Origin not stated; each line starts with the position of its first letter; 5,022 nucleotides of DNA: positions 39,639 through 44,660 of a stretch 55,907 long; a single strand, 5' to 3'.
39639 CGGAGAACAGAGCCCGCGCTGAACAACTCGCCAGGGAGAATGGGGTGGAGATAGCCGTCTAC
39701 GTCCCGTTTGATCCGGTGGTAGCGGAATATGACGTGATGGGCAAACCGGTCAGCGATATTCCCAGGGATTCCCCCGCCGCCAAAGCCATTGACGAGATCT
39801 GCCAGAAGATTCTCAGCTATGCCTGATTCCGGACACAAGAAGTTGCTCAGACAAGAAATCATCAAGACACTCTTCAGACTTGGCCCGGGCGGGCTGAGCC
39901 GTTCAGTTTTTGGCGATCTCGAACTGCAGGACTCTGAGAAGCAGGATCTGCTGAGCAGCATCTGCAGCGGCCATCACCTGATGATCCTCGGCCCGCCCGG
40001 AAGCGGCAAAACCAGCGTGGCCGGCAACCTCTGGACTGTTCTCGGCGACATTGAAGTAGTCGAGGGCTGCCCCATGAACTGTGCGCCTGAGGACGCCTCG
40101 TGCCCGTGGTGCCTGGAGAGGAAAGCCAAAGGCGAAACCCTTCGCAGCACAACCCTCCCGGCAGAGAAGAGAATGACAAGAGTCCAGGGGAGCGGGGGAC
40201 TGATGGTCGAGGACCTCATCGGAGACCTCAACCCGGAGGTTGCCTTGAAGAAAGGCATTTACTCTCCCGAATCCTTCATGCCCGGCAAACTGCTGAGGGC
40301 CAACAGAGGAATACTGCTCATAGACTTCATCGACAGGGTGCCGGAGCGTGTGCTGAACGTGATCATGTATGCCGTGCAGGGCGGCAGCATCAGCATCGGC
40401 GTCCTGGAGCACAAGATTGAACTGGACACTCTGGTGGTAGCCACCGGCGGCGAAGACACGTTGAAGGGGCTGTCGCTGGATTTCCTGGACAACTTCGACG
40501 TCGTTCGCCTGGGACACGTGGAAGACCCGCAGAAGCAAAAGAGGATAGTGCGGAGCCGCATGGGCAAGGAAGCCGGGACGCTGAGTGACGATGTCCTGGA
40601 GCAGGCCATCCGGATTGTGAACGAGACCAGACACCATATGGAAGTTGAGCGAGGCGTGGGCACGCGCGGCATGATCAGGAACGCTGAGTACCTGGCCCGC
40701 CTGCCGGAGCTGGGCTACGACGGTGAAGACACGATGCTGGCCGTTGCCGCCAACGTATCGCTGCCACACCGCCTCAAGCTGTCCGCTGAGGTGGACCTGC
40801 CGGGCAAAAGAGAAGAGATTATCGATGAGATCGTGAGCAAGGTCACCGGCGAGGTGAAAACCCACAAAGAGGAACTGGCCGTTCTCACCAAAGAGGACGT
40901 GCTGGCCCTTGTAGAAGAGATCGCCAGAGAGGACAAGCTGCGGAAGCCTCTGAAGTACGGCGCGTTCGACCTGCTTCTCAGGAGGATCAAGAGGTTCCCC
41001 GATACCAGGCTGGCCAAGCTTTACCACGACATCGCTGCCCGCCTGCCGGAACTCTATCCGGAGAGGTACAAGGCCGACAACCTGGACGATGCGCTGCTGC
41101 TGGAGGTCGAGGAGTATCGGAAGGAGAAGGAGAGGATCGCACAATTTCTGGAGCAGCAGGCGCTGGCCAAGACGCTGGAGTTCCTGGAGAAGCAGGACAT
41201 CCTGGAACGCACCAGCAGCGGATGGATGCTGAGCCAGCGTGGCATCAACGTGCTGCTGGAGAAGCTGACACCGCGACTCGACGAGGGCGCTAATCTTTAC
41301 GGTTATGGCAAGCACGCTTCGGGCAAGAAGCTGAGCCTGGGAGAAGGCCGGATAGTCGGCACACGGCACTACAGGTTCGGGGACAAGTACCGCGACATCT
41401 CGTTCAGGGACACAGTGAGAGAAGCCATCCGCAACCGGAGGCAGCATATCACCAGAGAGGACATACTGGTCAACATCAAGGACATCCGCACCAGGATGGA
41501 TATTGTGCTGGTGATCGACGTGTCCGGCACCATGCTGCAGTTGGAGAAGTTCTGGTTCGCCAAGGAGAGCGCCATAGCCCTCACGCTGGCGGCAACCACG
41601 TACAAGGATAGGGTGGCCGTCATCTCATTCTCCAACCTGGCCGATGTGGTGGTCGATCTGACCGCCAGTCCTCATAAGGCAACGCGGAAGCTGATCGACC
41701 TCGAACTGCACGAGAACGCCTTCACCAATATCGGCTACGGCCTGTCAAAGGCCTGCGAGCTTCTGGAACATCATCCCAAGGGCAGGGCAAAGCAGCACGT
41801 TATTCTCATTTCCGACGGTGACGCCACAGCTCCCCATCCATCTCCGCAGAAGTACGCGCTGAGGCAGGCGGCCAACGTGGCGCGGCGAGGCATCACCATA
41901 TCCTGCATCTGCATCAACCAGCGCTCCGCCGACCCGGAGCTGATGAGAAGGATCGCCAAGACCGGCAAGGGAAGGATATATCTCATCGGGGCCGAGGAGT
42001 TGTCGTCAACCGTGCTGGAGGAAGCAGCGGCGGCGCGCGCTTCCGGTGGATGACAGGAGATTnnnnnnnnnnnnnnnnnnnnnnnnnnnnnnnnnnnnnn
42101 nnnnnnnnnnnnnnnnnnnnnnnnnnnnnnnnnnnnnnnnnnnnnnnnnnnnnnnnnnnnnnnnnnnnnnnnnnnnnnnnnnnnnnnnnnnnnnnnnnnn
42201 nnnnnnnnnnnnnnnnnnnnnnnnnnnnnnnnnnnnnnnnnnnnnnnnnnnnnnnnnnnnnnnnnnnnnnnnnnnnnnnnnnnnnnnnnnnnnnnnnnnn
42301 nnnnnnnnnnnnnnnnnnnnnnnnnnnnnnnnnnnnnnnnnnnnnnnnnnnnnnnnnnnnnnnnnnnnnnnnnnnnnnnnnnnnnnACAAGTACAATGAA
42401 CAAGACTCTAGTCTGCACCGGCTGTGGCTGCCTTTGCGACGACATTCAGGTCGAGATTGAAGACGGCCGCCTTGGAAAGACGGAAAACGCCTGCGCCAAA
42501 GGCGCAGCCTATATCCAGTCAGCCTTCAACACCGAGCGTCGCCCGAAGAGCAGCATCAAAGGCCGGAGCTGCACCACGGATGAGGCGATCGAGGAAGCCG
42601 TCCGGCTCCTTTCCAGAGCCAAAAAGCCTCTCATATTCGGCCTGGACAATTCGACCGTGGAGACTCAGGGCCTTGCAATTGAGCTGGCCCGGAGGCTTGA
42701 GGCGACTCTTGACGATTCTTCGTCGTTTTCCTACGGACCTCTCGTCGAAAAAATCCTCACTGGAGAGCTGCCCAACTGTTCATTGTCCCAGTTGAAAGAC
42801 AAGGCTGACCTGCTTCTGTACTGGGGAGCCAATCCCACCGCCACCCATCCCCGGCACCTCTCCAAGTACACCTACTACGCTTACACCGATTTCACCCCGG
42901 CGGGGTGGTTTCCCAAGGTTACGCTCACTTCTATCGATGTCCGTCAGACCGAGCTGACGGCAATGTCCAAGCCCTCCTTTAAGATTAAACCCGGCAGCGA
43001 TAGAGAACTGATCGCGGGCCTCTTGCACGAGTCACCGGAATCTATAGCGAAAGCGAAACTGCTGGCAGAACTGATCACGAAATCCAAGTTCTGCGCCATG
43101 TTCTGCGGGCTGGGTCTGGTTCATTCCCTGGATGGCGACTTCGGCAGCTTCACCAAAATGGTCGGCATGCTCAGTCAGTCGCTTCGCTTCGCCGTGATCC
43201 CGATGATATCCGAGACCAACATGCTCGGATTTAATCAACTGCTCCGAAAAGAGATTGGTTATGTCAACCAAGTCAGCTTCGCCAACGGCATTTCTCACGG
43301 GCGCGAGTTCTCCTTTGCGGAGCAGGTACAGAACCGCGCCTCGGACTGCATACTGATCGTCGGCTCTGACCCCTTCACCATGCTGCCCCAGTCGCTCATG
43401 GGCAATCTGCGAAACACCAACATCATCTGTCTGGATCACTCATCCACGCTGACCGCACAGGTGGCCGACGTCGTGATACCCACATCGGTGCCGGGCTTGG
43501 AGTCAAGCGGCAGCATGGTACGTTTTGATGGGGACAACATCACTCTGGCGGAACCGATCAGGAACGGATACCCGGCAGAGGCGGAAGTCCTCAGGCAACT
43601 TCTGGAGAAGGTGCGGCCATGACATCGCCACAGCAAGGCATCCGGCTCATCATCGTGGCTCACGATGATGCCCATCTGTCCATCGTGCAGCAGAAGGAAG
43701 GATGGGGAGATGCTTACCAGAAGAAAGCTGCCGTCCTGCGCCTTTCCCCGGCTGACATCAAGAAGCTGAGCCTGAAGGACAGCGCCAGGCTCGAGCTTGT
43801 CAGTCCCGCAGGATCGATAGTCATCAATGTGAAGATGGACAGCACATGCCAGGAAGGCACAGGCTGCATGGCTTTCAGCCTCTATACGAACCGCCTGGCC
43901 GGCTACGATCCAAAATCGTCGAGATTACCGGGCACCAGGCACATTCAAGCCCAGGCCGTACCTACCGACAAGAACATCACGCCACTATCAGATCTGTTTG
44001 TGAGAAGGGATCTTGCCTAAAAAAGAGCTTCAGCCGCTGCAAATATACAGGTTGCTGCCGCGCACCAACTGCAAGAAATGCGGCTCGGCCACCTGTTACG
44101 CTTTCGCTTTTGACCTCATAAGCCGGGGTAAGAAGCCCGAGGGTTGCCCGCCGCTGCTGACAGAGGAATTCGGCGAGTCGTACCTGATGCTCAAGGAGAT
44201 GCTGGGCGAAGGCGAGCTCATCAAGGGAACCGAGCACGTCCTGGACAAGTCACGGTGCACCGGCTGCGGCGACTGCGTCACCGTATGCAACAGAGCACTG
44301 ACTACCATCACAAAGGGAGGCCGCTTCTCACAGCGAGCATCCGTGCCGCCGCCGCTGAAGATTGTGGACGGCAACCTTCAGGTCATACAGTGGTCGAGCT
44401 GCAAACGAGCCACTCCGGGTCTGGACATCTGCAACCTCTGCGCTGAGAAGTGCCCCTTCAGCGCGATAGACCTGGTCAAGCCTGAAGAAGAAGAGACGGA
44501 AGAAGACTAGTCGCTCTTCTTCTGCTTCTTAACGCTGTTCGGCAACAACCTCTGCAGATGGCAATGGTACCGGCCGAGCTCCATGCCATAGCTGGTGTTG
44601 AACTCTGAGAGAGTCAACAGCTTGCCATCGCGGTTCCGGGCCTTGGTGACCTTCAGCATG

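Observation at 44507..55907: Two diverged paralogous archaeal-type CODH/ACS modules (cdhC - small Zn-ribbon ORF - cdhA) in a bacterial genome; no epsilon, gamma or delta subunits in view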

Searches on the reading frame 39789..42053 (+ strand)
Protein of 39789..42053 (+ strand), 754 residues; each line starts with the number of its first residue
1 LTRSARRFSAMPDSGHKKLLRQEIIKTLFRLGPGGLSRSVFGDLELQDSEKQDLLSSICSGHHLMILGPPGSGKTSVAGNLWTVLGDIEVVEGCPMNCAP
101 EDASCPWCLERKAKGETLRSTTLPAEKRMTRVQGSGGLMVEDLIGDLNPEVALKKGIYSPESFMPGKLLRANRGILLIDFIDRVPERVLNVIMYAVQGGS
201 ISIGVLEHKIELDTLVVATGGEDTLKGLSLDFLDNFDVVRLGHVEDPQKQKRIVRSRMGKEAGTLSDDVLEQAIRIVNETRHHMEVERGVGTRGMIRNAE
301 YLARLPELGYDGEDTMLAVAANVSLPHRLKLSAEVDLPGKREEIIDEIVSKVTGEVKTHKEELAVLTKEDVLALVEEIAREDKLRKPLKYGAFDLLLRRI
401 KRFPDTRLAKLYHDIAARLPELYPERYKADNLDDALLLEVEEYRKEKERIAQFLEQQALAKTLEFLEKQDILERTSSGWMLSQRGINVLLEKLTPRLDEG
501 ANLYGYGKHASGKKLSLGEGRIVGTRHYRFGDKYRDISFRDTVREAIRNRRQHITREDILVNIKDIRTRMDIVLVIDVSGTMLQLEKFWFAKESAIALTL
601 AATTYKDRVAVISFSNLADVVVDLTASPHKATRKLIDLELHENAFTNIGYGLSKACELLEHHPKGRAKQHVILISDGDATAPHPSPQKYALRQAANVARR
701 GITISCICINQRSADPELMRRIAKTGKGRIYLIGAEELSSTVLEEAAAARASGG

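Call 25: search_protein_families(library=pfam, proteins=[window:39789-42053:+], max_evalue=0.01)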
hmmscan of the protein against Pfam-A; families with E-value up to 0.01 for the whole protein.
window:39789-42053:+ (754 aa): 14 families
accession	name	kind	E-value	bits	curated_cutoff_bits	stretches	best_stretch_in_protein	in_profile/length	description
PF00092.34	VWA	-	2.5e-17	64.1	23.8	1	571-731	1-160/174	von Willebrand factor type A domain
PF13519.12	VWA_2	-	6.8e-13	49.6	27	1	572-677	1-106/107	von Willebrand factor type A domain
PF01078.27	Mg_chelatase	-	3.5e-09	36.8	20.3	1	44-91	5-52/207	Magnesium chelatase, subunit ChlI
PF05762.20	VWA_CoxE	-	4.5e-07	30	26.4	1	530-684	20-166/222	VWA domain containing CoxE-like protein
PF13768.12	VWA_3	-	1.3e-05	25.8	27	1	571-730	2-153/155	von Willebrand factor type A domain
PF01882.25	DUF58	-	0.00066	19.4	23.4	1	525-676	2-142/216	Protein of unknown function DUF58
PF06707.17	DUF1194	-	0.0018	18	27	1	624-714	73-159/206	Protein of unknown function (DUF1194)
PF08298.17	AAA_PrkA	-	0.0032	17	25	0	64-100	88-126/358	PrkA AAA domain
PF13238.12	AAA_18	-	0.0041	18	29.4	0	65-96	2-39/128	AAA domain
PF13191.12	AAA_16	-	0.0045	17.9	32.6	0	52-83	13-46/167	AAA ATPase domain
PF13086.12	AAA_11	-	0.0052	17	27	0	46-114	2-74/257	AAA domain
PF07728.20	AAA_5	-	0.0053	17.2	22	0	63-85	1-23/139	AAA domain (dynein-related subfamily)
PF00158.32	Sigma54_activat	-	0.0066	16.6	20.2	0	165-223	86-144/168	Sigma-54 interaction domain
PF07726.17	AAA_3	-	0.0076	16.6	27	0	118-219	16-109/131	ATPase family associated with various cellular activities (AAA)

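Call 57: search_protein_families(library=ncbifam, proteins=[window:39789-42053:+], max_evalue=0.001)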
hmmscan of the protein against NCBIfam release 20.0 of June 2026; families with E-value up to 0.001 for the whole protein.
window:39789-42053:+ (754 aa): 7 families
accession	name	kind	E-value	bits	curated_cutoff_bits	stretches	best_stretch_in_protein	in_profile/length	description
TIGR02442.1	Cob-chelat-sub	hypoth_equivalog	3.5e-35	121.6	779.45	2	523-731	421-638/641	putative cobaltochelatase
TIGR02030.1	BchI-ChlI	equivalog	2.3e-15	56.6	466.95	1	63-258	27-219/337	magnesium chelatase ATPase subunit I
TIGR02031.1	BchD-ChlD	equivalog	1.3e-14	53.8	499.55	2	64-284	19-207/608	magnesium chelatase ATPase subunit D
TIGR00368.1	TIGR00368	hypoth_equivalog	1.4e-06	27.2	362.4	1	42-92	192-242/499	YifB family Mg chelatase-like AAA ATPase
TIGR03436.1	acidobact_VWFA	subfamily_domain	8.6e-05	22.2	81.25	1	568-678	65-190/324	VWA domain-containing protein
NF007365.0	PRK09862.1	equivalog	0.00023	19.9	530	0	43-89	192-238/506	YifB family Mg chelatase-like AAA ATPase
TIGR03788.1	marine_srt_targ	equivalog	0.00043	18.8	551.65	1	568-680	270-382/629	marine proteobacterial sortase target protein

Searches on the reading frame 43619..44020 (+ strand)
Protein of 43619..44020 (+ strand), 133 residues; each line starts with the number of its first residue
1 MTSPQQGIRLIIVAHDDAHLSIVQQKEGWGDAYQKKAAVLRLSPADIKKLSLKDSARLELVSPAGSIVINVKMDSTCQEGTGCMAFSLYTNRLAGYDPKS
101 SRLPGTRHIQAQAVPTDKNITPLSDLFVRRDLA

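Call 3: search_protein_families(library=pfam, proteins=[window:43619-44020:+], max_evalue=0.01)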
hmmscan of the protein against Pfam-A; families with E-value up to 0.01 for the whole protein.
window:43619-44020:+ (133 aa): 1 family
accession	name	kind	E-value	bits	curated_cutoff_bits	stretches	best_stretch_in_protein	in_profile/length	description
PF01568.27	Molydop_binding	-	8.6e-08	32.6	26.8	1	15-93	8-92/110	Molydopterin dinucleotide binding domain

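Call 4: search_protein_families(library=ncbifam, proteins=[window:43619-44020:+], max_evalue=0.01)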
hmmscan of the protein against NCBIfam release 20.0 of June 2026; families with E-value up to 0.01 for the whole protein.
window:43619-44020:+ (133 aa): 2 families
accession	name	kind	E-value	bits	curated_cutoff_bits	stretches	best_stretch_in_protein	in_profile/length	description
NF042908.1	FMD_DH_FwdD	exception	1.7e-06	28.2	175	1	31-128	24-123/129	tungsten-dependent formylmethanofuran dehydrogenase subunit FwdD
NF041714.1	arsenate_red_ArrA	equivalog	0.0042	15.2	1600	1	35-86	745-796/848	arsenate respiratory reductase molybdopterin-containing subunit ArrA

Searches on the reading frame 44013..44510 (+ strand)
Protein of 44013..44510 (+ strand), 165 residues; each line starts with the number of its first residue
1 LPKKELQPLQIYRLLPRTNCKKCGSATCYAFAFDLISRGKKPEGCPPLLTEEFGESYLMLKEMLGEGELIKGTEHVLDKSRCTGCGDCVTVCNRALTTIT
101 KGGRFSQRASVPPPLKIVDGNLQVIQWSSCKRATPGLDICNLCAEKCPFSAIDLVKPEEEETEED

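Call 3: search_protein_families(library=pfam, proteins=[window:44013-44510:+], max_evalue=0.01)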
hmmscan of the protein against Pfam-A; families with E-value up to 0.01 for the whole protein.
window:44013-44510:+ (165 aa): 12 families
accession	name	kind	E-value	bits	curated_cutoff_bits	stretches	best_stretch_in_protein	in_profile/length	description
PF04060.18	FeS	-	3.5e-12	46.3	23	1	15-47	1-33/33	Putative Fe-S cluster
PF12838.12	Fer4_7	-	2.9e-07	31.3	27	1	18-93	3-49/52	4Fe-4S dicluster domain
PF00037.32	Fer4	-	3.7e-06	26.9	21.1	1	76-92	2-18/24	4Fe-4S binding domain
PF13187.11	Fer4_9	-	7.3e-05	23.2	27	0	19-94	4-49/52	4Fe-4S dicluster domain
PF12797.12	Fer4_2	-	0.0001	22.5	24.5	1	76-93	4-21/22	4Fe-4S binding domain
PF13183.11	Fer4_8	-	0.00013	22.8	27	1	19-94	4-66/68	4Fe-4S dicluster domain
PF12837.12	Fer4_6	-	0.00017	21.8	25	1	78-92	5-19/24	4Fe-4S binding domain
PF14697.11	Fer4_21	-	0.00024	21.6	35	1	77-92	36-51/59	4Fe-4S dicluster domain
PF13237.11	Fer4_10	-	0.0011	19.3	25.5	0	76-148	3-53/53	4Fe-4S dicluster domain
PF13534.11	Fer4_17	-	0.0041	18.1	22.2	1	81-148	1-57/61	4Fe-4S dicluster domain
PF13484.11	Fer4_16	-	0.0047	18.1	30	0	140-157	5-22/66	4Fe-4S double cluster binding domain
PF13459.11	Fer4_15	-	0.0058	17.7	22.4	1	77-95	3-21/66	4Fe-4S single cluster domain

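Call 4: search_protein_families(library=ncbifam, proteins=[window:44013-44510:+], max_evalue=0.01)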
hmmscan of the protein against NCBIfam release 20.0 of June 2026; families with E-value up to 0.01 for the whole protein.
window:44013-44510:+ (165 aa): 29 families (the best 25 are shown)
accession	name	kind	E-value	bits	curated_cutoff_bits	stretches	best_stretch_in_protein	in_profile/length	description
NF003195.0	PRK04165.1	equivalog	1.1e-15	57.5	306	1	4-53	1-50/450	acetyl-CoA decarbonylase/synthase complex subunit gamma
TIGR01944.1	rnfB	subfamily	9.3e-10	38.4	68.7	1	10-92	39-125/190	RnfABCDGE type electron transport complex subunit B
NF005504.0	PRK07118.1-3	equivalog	4.6e-09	36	437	1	76-154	167-238/293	Fe-S cluster domain-containing protein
NF005505.0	PRK07118.1-4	equivalog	4.3e-06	26.4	378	1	11-46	43-78/265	Fe-S cluster domain-containing protein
NF040612.1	F420_dehyd_FpoI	exception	9e-06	25.5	180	1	75-101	37-63/135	F420H2 dehydrogenase subunit FpoI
NF040770.1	hetero_SS_HdrA2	exception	9.1e-06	24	1100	1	77-160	237-313/777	CoB-CoM heterodisulfide reductase HdrA2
NF005503.0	PRK07118.1-2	equivalog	9.4e-06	25.1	252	1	75-154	162-231/292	RnfABCDGE type electron transport complex subunit B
NF005415.0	PRK06991.1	equivalog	1.3e-05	25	281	1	11-92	11-97/284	electron transport complex subunit RsxB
NF041836.1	rnfB_Methano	equivalog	1.6e-05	24.5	445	1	10-46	42-78/265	Rnf electron transport complex subunit RnfB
TIGR01971.1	NuoI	subfamily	1.9e-05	24.2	113.05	0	140-161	47-68/121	NADH-quinone oxidoreductase, chain I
TIGR02179.1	PorD_KorD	subfamily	2.1e-05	24.6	60.05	1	75-156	20-76/78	2-oxoacid:acceptor oxidoreductase, delta subunit, pyruvate/2-ketoisovalerate family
NF003475.0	PRK05113.1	equivalog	0.00013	21.9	203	1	10-93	39-126/190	electron transport complex subunit RsxB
NF005506.0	PRK07118.1-5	equivalog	0.00017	21.1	388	0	11-47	42-78/279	Fe-S cluster domain-containing protein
TIGR03294.1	FrhG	equivalog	0.00026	20.8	245.5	1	73-102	167-196/228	coenzyme F420 hydrogenase subunit gamma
TIGR04105.1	FeFe_hydrog_B1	subfamily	0.00043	19.1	450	1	74-152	136-205/462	monomeric [FeFe] hydrogenase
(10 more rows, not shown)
